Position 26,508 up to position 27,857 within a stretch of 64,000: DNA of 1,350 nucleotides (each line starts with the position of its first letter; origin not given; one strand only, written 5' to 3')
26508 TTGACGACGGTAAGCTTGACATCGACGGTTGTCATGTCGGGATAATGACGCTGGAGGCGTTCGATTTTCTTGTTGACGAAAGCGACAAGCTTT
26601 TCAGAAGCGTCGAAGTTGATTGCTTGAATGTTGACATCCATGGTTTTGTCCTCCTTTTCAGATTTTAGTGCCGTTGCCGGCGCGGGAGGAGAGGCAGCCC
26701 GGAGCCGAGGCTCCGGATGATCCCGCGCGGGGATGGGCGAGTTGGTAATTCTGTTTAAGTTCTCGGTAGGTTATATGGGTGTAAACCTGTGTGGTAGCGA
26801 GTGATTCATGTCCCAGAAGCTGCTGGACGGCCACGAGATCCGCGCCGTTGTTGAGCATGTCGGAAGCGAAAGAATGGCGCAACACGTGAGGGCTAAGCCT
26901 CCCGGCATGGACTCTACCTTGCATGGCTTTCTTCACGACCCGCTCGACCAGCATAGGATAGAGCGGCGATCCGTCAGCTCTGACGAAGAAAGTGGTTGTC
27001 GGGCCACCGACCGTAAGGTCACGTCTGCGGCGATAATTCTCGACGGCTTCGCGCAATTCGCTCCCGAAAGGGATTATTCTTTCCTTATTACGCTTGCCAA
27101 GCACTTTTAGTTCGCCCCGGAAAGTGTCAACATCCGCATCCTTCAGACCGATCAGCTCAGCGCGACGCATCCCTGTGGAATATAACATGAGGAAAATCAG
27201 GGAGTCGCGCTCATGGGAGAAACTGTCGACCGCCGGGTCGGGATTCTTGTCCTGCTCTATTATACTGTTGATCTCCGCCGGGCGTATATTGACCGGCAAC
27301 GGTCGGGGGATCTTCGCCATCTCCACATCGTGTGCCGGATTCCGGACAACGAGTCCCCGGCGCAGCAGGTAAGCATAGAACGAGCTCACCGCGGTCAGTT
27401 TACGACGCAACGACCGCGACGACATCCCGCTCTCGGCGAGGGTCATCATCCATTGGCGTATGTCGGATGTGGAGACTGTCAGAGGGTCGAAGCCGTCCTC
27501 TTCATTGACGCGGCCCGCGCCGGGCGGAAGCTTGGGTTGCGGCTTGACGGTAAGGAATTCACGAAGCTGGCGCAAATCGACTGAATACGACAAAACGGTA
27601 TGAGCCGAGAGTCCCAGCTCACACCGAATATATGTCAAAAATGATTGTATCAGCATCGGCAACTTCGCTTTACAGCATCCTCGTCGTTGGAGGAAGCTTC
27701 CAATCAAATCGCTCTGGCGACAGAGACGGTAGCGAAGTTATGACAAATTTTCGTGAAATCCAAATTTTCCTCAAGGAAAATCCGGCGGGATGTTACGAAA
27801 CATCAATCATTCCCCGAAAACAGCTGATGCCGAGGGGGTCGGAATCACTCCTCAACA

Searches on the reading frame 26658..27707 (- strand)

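Call 70: search_protein_families(library=ncbifam, proteins=[window:26658-27707:-], max_evalue=0.001)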
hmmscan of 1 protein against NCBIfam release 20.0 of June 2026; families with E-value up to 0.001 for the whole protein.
window:26658-27707:- (349 aa): 12 families
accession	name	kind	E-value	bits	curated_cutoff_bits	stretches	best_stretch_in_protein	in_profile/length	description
TIGR02224.1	recomb_XerC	equivalog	7.3e-86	288.2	335.15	1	22-328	2-293/295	tyrosine recombinase XerC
TIGR02225.1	recomb_XerD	equivalog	7.2e-70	235.6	329.6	1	21-328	1-290/290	site-specific tyrosine recombinase XerD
NF001399.0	PRK00283.1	subfamily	9.2e-70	235.2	279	1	18-328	7-299/300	tyrosine recombinase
NF040815.2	recomb_XerA_Arch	equivalog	2.6e-53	181.3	220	1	22-321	2-263/263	site-specific tyrosine recombinase/integron integrase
NF002331.0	PRK01287.1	subfamily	7.1e-45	153.5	371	1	95-327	95-327/365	site-specific tyrosine recombinase XerC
TIGR02249.1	integrase_gron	subfamily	3.2e-28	99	265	2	253-315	241-303/315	integron integrase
NF003462.0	PRK05084.1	equivalog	8.8e-26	90.5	267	1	165-320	194-352/360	tyrosine recombinase XerS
NF011946.0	PRK15417.1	equivalog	8.3e-16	58.1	435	1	250-313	253-316/337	integron integrase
NF007371.0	PRK09871.1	subfamily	1.1e-14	54.4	222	1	165-311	25-173/198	tyrosine-type DNA invertase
NF040693.1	recomb_GmtY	equivalog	3e-06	26.8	340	1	271-319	391-439/441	gamma-mobile-trio recombinase GmtY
NF007370.0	PRK09870.1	subfamily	1.2e-05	25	221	1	167-311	33-178/200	tyrosine-type DNA invertase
NF002685.0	PRK02436.1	equivalog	8.6e-05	22.5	178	0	161-309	107-243/245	site-specific tyrosine recombinase XerD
